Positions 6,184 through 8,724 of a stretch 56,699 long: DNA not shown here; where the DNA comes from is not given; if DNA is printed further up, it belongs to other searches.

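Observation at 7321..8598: uvrB carries three repeat-derived segments in frame, including a 31-aa insertion where canonical UvrB is contiguous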

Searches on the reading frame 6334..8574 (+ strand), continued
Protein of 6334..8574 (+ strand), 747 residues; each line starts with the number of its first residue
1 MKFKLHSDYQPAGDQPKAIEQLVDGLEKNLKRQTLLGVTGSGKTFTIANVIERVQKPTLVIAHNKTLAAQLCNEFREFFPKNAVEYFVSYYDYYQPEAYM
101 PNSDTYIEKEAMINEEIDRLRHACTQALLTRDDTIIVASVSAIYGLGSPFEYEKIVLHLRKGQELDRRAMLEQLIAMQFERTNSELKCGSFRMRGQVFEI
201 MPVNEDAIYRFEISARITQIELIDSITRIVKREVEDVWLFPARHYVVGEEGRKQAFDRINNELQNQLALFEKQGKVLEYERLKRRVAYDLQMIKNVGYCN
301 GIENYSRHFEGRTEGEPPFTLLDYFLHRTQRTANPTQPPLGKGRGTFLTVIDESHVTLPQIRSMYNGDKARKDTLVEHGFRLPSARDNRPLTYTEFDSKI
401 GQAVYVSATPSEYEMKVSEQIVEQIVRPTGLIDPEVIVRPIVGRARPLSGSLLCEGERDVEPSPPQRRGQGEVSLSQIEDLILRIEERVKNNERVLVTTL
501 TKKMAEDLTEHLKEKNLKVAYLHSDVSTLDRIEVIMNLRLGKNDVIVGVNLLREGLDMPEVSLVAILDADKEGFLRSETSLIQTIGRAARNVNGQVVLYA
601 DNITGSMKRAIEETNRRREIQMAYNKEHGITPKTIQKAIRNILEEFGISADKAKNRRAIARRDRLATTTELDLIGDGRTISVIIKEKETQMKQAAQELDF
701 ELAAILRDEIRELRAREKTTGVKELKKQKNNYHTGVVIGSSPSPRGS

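Call 58: find_encoding_contigs(protein=P0001, flank=7000, max_places=4)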
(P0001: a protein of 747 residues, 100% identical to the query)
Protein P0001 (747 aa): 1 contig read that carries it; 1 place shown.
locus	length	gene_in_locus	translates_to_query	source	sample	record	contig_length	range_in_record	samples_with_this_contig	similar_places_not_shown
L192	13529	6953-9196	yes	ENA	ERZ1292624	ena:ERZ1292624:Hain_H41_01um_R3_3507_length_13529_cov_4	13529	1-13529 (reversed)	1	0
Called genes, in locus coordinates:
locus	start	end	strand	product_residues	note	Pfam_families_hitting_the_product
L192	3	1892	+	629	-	?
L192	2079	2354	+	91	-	-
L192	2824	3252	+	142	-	PF00164:Ribosom_S12_S23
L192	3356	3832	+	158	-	PF00177:Ribosomal_S7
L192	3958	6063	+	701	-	PF00009:GTP_EFTU, PF22042:EF-G_D2, PF03144:GTP_EFTU_D2, PF14492:EFG_III, PF16658:RF3_C (weak), PF03764:EFG_IV, PF00679:EFG_C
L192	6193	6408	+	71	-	-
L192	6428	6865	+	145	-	PF10097:DUF2335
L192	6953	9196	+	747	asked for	PF00270:DEAD (faint), PF04851:ResIII, PF17757:UvrB_inter, PF27431:UvrB_3rd, PF00271:Helicase_C, PF12344:UvrB, PF02151:UVR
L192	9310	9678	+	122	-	PF04480:DUF559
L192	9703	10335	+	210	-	PF02698:DUF218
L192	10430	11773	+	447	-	PF00005:ABC_tran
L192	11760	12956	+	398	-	PF12704:MacB_PCD, PF02687:FtsX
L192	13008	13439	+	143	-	-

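Call 79: predict_structure(alignment_id=A5)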
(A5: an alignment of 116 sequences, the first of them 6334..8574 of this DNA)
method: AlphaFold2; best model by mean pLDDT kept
length: 747 residues; sequences in the alignment: 116
mean_pLDDT: 78.2   pTM: 0.71
mean pLDDT of the five models: 78.2, 76.8, 75.9, 75.4, 74.6
residues with pLDDT >= 90: 230; 70-90: 354; 50-70: 78; < 50: 85
segments of 3 or more residues with pLDDT < 50: 105-111, 333-344, 445-472, 657-659, 661-669, 725-747
pLDDT, mean of each block of 10 residues (from residue 1): 87 91 94 85 89 95 88 93 89 61 52 67 86 92 87 82 87 81 63 86 79 91 87 87 72 90 96 94 91 80 85 90 87 41 67 84 89 88 91 93 86 89 83 86 48 28 30 73 92 89 90 91 78 86 89 75 88 62 74 84 82 88 86 73 64 50 46 61 86 83 83 77 45 34 39
secondary structure, 60 per line:
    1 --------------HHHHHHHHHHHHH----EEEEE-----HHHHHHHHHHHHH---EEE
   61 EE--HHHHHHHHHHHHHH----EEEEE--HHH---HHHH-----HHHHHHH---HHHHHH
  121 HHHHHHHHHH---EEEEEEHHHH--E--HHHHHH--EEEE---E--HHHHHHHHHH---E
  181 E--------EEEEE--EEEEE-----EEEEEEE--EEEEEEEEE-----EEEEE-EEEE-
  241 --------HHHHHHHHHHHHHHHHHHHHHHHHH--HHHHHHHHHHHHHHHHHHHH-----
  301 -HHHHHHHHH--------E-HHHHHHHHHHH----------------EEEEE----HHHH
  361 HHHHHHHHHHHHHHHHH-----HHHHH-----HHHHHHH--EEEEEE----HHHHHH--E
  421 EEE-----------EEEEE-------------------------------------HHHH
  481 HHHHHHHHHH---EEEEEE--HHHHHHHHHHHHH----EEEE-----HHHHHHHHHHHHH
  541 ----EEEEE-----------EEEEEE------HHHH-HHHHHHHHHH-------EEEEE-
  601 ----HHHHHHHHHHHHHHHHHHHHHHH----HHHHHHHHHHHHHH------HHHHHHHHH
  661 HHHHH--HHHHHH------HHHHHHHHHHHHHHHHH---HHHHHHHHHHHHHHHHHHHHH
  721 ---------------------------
elements in order (helices of 4 or more, strands of 3 or more residues): H15-27 E32-36 H42-54 E58-62 H65-78 E83-87 H96-99 H105-111 H115-130 E134-139 H140-143 H149-154 E157-160 H167-176 E190-194 E197-201 E207-213 E216-224 E230-234 E236-239 H249-273 H276-295 H302-310 H321-331 E348-352 H357-377 H383-387 H393-399 E402-407 H412-417 E420-423 E435-439 H477-490 E494-499 H502-514 E519-522 H528-540 E545-549 E561-566 H573-576 H578-587 E595-599 H605-627 H632-645 H652-665 H668-673 H680-696 H700-720

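Call 82: fold_search(model_id=the predicted structure, library=pdb)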
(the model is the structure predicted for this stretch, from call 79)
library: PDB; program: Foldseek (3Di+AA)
matches with E <= 10: 1628; with E <= 0.001: 725
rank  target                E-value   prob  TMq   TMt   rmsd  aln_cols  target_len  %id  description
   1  3uwx_B                2.0e-72  1.00  0.72  0.89   3.2       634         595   57  Crystal structure of UvrA-UvrB complex (released 2012-02-08)
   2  2d7d_A                6.1e-72  1.00  0.70  0.83   7.9       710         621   51  Structural insights into the cryptic DNA dependent ATP-ase activity of UvrB (released 2006-05-02)
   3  6o8e_B                2.9e-71  1.00  0.70  0.87   3.7       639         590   56  Crystal structure of UvrB bound to duplex DNA with ADP (released 2020-01-22)
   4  9gy7_E                3.1e-71  1.00  0.67  0.85   4.2       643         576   55  C. thermocellum UvrA-UvrB in complex with DNA with a fluorescein modification and AMPPNP (released 2025-12-24)
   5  6o8f_B                4.3e-71  1.00  0.70  0.87   3.5       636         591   57  Crystal structure of UvrB bound to duplex DNA (released 2020-01-22)
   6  6o8f_A                4.6e-71  1.00  0.70  0.88   3.6       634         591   57  Crystal structure of UvrB bound to duplex DNA (released 2020-01-22)
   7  2nmv_A                1.0e-70  1.00  0.70  0.83   7.8       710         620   51  Damage detection by the UvrABC pathway: Crystal structure of UvrB bound to fluorescein-adducted DNA (released 2007-01-16)
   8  1t5l_A                1.3e-70  1.00  0.73  0.91   2.7       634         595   57  Crystal structure of the DNA repair protein UvrB point mutant Y96A revealing a novel fold for domain 2 (released 2004-06-22)
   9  6o8g_A                4.1e-70  1.00  0.68  0.89   3.6       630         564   55  Crystal structure of UvrB bound to fully duplex DNA (released 2020-01-22)
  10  6o8h_A                5.1e-70  1.00  0.68  0.87   3.8       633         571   54  Crystal structure of UvrB mutant bound to duplex DNA (released 2020-01-22)
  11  6o8e_A                9.9e-70  1.00  0.70  0.88   3.6       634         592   57  Crystal structure of UvrB bound to duplex DNA with ADP (released 2020-01-22)
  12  6o8g_B                2.9e-69  1.00  0.69  0.90   3.3       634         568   54  Crystal structure of UvrB bound to fully duplex DNA (released 2020-01-22)
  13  3v4r_B                2.4e-68  1.00  0.69  0.87   3.9       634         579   54  Crystal structure of a UvrB dimer-DNA complex (released 2012-07-04)
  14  3v4r_A                2.9e-68  1.00  0.70  0.87   3.8       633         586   55  Crystal structure of a UvrB dimer-DNA complex (released 2012-07-04)
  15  6o8g_C                6.7e-68  1.00  0.67  0.88   3.9       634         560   55  Crystal structure of UvrB bound to fully duplex DNA (released 2020-01-22)
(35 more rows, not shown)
